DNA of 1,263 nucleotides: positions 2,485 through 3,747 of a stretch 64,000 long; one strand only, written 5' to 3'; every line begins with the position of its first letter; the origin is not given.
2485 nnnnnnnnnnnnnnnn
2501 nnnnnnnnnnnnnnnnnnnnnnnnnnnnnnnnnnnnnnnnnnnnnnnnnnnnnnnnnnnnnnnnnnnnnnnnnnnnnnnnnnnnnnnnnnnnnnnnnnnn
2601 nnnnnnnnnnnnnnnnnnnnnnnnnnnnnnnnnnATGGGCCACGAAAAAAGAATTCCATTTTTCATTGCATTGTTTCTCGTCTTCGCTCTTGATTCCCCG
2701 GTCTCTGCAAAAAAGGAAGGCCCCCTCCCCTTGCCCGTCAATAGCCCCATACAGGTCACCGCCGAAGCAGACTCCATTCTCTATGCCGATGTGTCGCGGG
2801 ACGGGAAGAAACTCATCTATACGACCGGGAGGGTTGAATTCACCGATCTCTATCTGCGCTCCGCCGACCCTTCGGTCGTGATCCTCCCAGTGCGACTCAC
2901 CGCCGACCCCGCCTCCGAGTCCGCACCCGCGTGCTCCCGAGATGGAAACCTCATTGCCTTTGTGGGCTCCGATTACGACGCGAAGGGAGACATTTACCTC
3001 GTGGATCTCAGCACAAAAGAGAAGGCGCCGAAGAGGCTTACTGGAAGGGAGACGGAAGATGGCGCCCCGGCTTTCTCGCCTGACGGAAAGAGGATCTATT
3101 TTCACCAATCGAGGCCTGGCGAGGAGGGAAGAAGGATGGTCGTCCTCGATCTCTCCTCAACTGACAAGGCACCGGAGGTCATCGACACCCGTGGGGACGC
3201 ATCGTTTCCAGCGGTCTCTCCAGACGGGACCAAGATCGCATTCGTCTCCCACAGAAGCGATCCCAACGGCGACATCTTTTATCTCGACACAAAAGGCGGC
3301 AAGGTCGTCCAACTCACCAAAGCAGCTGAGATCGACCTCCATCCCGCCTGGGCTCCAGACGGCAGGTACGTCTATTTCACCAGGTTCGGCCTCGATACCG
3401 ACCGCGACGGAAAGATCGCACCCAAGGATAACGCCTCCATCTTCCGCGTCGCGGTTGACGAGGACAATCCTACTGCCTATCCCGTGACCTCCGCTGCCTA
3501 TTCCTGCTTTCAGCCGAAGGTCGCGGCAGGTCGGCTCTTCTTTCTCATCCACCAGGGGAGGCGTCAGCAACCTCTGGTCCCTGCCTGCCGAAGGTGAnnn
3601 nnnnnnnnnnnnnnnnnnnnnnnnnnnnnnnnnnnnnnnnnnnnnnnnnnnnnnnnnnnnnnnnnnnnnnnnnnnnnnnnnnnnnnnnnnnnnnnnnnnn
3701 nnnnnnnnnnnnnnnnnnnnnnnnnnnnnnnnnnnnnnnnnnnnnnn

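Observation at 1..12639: Envelope gene cluster linking a YdbH/YdbL-type module to a giant secreted TolB-TPR-CHAT protein, an SH3b protein and an M48 protease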

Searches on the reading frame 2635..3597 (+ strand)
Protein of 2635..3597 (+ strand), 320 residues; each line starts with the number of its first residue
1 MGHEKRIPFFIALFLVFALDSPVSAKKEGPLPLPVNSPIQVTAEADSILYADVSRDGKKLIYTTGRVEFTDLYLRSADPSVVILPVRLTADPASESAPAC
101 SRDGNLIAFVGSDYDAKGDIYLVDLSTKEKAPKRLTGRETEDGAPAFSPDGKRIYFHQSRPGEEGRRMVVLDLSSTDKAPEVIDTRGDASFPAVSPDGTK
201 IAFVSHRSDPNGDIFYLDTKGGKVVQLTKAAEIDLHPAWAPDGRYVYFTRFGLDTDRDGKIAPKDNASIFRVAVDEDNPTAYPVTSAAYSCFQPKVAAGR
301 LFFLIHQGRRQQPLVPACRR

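Call 4: search_protein_families(library=pfam, proteins=[window:2635-3597:+], max_evalue=0.01)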
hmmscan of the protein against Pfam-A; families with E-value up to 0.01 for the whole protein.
window:2635-3597:+ (320 aa): 6 families
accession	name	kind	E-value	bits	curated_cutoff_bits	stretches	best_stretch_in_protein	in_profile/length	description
PF07676.18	PD40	-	2e-28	98.1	20.9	3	181-215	3-37/38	WD40-like Beta Propeller Repeat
PF00930.27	DPPIV_N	-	1.8e-06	27.4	22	0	174-230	31-81/354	Dipeptidyl peptidase IV (DPP IV) N-terminal region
PF25174.1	Beta-prop_THOC3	-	0.00014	21.4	305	0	176-250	78-148/272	THOC3 beta-propeller domain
PF10647.15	Gmad1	-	0.00023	21.5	20.5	0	169-249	4-81/251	Lipoprotein LpqB beta-propeller domain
PF08450.18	SGL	-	0.0011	19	26.3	0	114-199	107-189/246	SMP-30/Gluconolactonase/LRE-like region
PF02897.21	Peptidase_S9_N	-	0.0096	15.2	24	0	122-259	48-197/414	Prolyl oligopeptidase, N-terminal beta-propeller domain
